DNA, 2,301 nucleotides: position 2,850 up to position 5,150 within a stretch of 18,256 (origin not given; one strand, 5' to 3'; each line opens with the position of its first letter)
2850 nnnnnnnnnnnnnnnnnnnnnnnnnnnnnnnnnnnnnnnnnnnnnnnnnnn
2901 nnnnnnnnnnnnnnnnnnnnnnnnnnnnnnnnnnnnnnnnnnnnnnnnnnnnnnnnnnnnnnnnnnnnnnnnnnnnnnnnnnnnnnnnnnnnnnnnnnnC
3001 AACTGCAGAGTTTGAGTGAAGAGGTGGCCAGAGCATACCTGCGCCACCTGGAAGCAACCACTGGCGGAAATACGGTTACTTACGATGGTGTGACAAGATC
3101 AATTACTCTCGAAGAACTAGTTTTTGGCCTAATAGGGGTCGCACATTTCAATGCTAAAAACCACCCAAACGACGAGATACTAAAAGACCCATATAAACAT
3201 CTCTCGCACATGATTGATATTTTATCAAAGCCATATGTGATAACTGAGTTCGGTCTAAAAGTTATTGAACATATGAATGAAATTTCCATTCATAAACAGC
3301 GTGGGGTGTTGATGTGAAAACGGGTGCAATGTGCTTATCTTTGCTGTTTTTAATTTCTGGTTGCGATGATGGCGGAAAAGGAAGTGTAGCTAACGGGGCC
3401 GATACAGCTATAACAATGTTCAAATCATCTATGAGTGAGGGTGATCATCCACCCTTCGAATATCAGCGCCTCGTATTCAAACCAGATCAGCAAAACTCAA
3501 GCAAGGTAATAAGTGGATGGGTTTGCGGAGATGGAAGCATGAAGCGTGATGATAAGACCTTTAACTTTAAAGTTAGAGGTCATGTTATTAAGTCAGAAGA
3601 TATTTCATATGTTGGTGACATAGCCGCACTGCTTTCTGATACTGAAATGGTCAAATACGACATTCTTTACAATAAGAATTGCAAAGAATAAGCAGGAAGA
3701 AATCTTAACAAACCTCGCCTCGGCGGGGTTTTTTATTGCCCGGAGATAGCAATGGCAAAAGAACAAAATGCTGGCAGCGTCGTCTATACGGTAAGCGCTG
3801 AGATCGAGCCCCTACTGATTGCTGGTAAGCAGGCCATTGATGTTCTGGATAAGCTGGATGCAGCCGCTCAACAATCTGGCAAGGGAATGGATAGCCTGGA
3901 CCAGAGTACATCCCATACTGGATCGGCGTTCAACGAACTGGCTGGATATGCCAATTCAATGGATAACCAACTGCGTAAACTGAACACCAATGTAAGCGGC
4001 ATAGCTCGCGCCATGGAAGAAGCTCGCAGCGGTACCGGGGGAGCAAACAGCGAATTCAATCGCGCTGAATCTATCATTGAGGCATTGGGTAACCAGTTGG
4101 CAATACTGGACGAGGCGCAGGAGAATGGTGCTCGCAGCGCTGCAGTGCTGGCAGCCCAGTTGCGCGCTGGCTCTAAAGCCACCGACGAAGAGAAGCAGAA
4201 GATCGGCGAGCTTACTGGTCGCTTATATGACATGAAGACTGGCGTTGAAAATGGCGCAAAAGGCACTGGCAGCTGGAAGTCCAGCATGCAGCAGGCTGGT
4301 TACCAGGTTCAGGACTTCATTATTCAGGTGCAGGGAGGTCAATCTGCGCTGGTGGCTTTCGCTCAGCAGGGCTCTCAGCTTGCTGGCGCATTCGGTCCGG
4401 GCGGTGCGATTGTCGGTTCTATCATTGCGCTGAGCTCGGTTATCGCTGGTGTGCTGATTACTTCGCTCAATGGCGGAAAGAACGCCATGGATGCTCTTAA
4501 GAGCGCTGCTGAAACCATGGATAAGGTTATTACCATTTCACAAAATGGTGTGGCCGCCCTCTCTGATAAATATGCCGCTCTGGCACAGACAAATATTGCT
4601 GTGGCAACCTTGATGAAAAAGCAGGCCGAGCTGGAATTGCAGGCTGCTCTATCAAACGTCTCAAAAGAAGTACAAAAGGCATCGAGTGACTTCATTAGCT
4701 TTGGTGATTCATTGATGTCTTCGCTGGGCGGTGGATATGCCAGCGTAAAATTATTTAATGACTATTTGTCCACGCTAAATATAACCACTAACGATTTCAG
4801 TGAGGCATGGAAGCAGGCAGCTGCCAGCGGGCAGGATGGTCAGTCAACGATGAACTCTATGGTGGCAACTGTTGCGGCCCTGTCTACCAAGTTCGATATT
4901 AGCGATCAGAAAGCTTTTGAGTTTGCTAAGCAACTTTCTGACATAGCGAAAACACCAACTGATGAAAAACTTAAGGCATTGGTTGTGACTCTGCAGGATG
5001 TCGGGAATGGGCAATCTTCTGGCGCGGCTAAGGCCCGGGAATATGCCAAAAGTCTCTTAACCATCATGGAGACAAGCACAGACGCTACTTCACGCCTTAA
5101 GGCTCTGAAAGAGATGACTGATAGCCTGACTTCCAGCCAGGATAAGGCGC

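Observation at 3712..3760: Repeated terminator-RBS junction cassette preceding the tape measure gene (first copy)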

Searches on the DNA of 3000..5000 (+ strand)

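Call 7: search_dna_similar(query=window:3000-5000:+, collection=phages, mode=near, max_rows=30)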
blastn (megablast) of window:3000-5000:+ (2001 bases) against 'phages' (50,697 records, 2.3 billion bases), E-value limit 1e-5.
Records with a match: 33; places in all: 33; records where one place covers at least 80% of the query: 0.
Best place of each record, by identity: 95-99% 31; 90-95% 2.
By first word of the organism name: Escherichia 29; Klebsiella 2; Enterobacteria 2.
By host as written in the record: Escherichia coli 19; Escherichia coli str. K-12 substr. MG1655 5; Escherichia coli K-12 2; - 2; Escherichia coli MG1655 2; Klebsiella pneumoniae KH43 1; Klebsiella pneumoniae KP26 1; Escherichia sp. 1.
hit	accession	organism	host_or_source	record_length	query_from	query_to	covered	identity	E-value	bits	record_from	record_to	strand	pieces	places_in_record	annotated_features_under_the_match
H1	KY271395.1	Klebsiella phage 2b LV-2017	Klebsiella pneumoniae KH43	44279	707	757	3%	92.6%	1e-10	75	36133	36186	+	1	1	tail length tape-measure protein 1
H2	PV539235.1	Klebsiella phage vB_Kpn_RAH1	Klebsiella pneumoniae KP26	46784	713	757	2%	93.5%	2e-8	68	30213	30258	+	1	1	tail length tape-measure protein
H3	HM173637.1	Escherichia phage HK75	Escherichia coli K-12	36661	710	747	2%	97.4%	7e-8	66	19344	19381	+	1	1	phage tail protein 1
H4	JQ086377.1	Escherichia phage HK633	Escherichia coli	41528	710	747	2%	97.4%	7e-8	66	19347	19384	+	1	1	terminator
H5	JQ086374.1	Escherichia phage HK544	Escherichia coli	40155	710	747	2%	97.4%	7e-8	66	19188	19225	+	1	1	terminator | tail fiber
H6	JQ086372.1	Escherichia phage HK446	Escherichia coli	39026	710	747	2%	97.4%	7e-8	66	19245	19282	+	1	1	terminator | tail fiber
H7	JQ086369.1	Escherichia phage HK106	Escherichia coli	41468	710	747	2%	97.4%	7e-8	66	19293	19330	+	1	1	side tail fiber protein | terminator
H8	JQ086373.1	Escherichia phage HK542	Escherichia coli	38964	710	747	2%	97.4%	7e-8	66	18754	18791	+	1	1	terminator | tail fiber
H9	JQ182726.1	Escherichia phage mEpX2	Escherichia coli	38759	710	747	2%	97.4%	7e-8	66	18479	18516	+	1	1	terminator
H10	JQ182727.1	Escherichia phage mEpX1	Escherichia coli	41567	710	747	2%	97.4%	7e-8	66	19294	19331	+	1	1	tail fiber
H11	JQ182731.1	Enterobacteria phage mEp235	Escherichia coli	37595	710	747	2%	97.4%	7e-8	66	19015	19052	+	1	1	terminator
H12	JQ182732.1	Escherichia phage mEp234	Escherichia coli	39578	710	747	2%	97.4%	7e-8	66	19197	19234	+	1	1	terminator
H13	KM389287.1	Escherichia phage Phi06_2987 S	-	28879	710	747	2%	97.4%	7e-8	66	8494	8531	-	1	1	record has no annotation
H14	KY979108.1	Escherichia phage ECP1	Escherichia coli MG1655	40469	710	747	2%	97.4%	7e-8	66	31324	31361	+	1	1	none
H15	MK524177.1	Escherichia phage PHB10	Escherichia coli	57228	710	747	2%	97.4%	7e-8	66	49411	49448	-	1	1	none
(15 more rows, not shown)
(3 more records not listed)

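Call 11: get_annotated_region(hit=H4, flank=3000)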
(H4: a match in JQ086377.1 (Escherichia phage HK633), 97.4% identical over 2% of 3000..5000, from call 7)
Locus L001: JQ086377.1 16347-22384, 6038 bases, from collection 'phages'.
description: Enterobacteria phage HK633, complete genome.
organism: Escherichia phage HK633 (NCBI taxid 1147147)
taxonomy: Viruses; Duplodnaviria; Heunggongvirae; Uroviricota; Caudoviricetes; Hendrixvirinae; Saikungvirus; Saikungvirus HK633
host: Escherichia coli; source: -; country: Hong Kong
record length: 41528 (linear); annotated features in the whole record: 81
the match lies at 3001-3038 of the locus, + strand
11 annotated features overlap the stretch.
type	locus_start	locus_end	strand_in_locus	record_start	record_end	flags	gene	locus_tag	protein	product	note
CDS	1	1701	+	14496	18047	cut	-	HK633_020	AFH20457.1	central tail fiber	similar to NP_037684.1 gp24 [Enterobacteria phage HK022]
CDS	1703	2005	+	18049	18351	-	-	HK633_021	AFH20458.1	hypothetical protein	similar to NP_597886.1 hypothetical protein HK022p24 [Enterobacteria phage HK022]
CDS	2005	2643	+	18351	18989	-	-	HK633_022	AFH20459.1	hypothetical protein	similar to NP_597887.1 hypothetical protein HK022p25 [Enterobacteria phage HK022]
CDS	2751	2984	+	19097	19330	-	-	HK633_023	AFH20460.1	Cor protein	similar to NP_037685.1 cor protein [Enterobacteria phage HK022]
regulatory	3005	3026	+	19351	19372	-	-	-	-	terminator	rho-independent terminator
CDS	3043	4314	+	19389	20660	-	-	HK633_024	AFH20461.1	side tail fiber protein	Stf; similar to CBH95077.1 tail fiber [Enterobacteria phage phi80]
misc_feature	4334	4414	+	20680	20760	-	-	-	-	-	attP; phage integration site; similar to non-coding region between genes ykgJ and yagV in Escherichia coli MG1655 ...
CDS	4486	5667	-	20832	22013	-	-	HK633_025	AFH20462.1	integrase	similar to NP_958192.1 gene 16 protein [Enterobacteria phage Sf6]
CDS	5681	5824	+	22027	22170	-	-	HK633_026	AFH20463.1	hypothetical protein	similar to AEJ57572.1 hypothetical protein UMNF18_3036 [Escherichia coli UMNF18]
CDS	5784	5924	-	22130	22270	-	-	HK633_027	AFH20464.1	hypothetical protein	similar to NP_958193 gene 17 protein [Enterobacteria phage Sf6]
CDS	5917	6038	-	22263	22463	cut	-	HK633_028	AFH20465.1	hypothetical protein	similar to NP_112036 conserved hypothetical protein HK620p03 [Enterobacteria phage HK620]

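Call 12: get_annotated_region(hit=H1, flank=3000)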
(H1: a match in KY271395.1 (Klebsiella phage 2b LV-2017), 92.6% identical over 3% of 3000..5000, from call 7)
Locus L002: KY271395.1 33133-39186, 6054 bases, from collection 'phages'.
description: Klebsiella phage 2b LV-2017, complete genome.
organism: Klebsiella phage 2b LV-2017 (NCBI taxid 1960656)
taxonomy: Viruses; Duplodnaviria; Heunggongvirae; Uroviricota; Caudoviricetes
host: Klebsiella pneumoniae KH43; source: -; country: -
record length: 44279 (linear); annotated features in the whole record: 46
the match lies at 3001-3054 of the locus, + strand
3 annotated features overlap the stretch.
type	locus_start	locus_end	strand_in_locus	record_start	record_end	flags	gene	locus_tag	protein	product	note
CDS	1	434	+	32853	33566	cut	-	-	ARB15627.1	hypothetical protein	-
CDS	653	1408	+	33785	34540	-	-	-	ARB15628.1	KilA-N domain protein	-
CDS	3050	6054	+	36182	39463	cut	-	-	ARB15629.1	tail length tape-measure protein 1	-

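Call 57: search_dna_similar(query=window:3700-3760:+, collection=ecoli_genomes, mode=near, max_rows=40, rows=spread, max_evalue=0.01)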
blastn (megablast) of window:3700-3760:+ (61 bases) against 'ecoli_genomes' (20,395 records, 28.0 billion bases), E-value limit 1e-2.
Records with a match: 15; places in all: 17; records where one place covers at least 80% of the query: 2.
Genomes with a match: 15 of 5426; with a place that covers at least 80% of the query: 2. Places per genome that has any: lowest 1, median 1, highest 2. On chromosomes: 17 places; on plasmids: 0.
Best place of each record, by identity: >=99% 2; 95-99% 7; 90-95% 6.
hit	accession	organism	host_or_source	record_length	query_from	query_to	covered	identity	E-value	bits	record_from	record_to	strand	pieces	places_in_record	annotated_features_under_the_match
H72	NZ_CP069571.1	Escherichia coli strain FDAARGOS_1250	Homo sapiens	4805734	1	61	100%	100.0%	5e-23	113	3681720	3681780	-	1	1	tail protein (tape measure)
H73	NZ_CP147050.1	Escherichia coli strain 1008S19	river water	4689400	1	61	100%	100.0%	5e-23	113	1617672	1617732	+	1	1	tail protein (tape measure)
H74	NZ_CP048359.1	Escherichia coli strain 53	environment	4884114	13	57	74%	93.5%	4e-9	68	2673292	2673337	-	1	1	tape measure protein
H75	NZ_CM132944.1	Escherichia coli strain 205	Homo sapiens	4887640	13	57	74%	93.5%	4e-9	68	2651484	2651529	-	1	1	tape measure protein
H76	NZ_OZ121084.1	Escherichia coli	Homo sapiens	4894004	13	57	74%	93.5%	4e-9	68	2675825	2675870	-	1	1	tape measure protein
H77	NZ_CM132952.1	Escherichia coli strain 167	Homo sapiens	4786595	8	51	72%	93.2%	1e-8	66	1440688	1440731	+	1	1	none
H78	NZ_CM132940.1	Escherichia coli strain 167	Homo sapiens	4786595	8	51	72%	93.2%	1e-8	66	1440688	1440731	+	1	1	none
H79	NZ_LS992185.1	Escherichia coli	-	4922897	8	51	72%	93.2%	1e-8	66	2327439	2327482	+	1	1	none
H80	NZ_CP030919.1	Escherichia coli strain KL53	Homo sapiens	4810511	10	47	62%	97.4%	1e-8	66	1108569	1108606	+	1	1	none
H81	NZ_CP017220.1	Escherichia coli strain FAM21845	raw milk cheese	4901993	10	47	62%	97.4%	1e-8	66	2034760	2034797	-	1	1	none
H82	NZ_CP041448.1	Escherichia coli strain YPE10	Pork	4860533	10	47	62%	97.4%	1e-8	66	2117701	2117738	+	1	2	none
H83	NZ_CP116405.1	Escherichia coli strain HH107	Post-treated (biosolid) sample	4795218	10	47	62%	97.4%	1e-8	66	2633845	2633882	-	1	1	none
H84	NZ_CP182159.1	Escherichia coli strain CUPF12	Pig Feces, Farm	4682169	10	47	62%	97.4%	1e-8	66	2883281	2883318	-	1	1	none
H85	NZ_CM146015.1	Escherichia coli strain YZ_2_2_complete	Tool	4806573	10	47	62%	97.4%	1e-8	66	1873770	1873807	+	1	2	none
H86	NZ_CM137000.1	Escherichia coli strain UPEC85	Homo sapiens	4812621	10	47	62%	97.4%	1e-8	66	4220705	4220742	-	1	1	none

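Call 59: get_annotated_region(hit=H73, flank=20000)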
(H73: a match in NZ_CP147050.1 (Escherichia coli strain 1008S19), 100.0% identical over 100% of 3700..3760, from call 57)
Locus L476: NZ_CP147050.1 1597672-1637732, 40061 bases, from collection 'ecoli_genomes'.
description: Escherichia coli strain 1008S19 chromosome, complete genome
organism: Escherichia coli strain 1008S19 (NCBI taxid 562)
replicon: chromosome; assembly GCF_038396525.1
host: -; source: river water; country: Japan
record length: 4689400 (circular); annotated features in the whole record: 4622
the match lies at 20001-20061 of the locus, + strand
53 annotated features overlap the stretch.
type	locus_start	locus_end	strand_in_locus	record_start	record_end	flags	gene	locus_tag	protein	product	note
CDS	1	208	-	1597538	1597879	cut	-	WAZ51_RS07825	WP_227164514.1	KilA-N domain-containing protein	-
CDS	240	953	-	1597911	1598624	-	-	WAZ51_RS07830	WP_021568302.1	LexA family protein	-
CDS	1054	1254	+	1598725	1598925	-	-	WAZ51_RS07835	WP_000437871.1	Cro/CI family transcriptional regulator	-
CDS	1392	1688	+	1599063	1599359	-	-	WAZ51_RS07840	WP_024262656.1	CII family transcriptional regulator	-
CDS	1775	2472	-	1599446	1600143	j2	-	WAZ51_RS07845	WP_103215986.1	IS1-like element IS1A family transposase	programmed frameshift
CDS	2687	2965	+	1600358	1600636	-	-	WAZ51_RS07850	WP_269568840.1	HNH endonuclease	-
CDS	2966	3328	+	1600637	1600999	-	-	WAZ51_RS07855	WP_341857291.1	RusA family crossover junction endodeoxyribonuclease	-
CDS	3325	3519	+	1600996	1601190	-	-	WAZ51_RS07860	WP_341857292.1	protein ninH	-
CDS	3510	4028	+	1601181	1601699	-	-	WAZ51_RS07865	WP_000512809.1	antiterminator Q family protein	-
tRNA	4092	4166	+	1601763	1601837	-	-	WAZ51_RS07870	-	tRNA-Asn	-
tRNA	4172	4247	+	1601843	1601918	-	-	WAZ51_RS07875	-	tRNA-Thr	-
CDS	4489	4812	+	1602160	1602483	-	-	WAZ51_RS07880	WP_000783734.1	phage holin, lambda family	-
CDS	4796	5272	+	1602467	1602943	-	-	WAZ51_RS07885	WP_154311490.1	glycoside hydrolase family 24 protein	-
CDS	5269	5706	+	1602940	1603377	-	-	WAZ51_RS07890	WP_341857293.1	lysis protein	-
CDS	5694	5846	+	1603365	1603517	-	-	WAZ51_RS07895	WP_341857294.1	hypothetical protein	-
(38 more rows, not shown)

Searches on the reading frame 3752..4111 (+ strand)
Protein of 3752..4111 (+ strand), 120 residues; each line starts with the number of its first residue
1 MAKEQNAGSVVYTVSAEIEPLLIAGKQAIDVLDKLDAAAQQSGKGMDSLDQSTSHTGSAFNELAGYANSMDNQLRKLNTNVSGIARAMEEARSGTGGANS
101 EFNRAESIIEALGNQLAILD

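Call 66: find_related_loci(query=A3, collection=viral_contigs, flank=1500)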
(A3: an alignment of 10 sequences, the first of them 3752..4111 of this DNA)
Query A3 (120 aa) in viral_contigs; peptide patterns used: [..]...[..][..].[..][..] (x = any residue, [..] = any of these).
315 stretches matched a pattern; 184 encode a relative of the query (tblastn E <= 1e-3); the best 80 are kept; 80 distinct loci.
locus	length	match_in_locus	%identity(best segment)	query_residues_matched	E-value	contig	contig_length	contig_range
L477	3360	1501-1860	100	1-120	4e-77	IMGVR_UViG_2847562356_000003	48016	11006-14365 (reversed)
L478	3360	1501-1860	100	1-120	4e-77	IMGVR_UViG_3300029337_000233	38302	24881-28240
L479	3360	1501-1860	99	1-120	6e-76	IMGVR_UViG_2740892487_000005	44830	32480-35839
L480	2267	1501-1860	97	1-120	5e-75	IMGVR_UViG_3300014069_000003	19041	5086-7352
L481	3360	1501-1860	94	1-120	4e-72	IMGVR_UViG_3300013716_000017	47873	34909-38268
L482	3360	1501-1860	91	1-120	4e-70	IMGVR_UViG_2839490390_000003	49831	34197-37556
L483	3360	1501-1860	88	1-120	1e-68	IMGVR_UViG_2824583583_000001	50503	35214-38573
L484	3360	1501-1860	89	1-120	3e-68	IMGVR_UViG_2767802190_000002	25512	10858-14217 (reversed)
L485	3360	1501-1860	88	1-120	2e-68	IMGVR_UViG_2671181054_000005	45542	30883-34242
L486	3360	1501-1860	88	1-120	2e-68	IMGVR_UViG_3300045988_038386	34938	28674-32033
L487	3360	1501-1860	88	1-120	2e-68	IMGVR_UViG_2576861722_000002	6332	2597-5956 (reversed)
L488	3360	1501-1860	89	1-120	3e-68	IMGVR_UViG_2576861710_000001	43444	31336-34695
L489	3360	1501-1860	88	1-120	2e-68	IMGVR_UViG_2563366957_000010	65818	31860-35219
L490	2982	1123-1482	88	1-120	3e-68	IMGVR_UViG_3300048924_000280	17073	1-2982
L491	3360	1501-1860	88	1-120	5e-68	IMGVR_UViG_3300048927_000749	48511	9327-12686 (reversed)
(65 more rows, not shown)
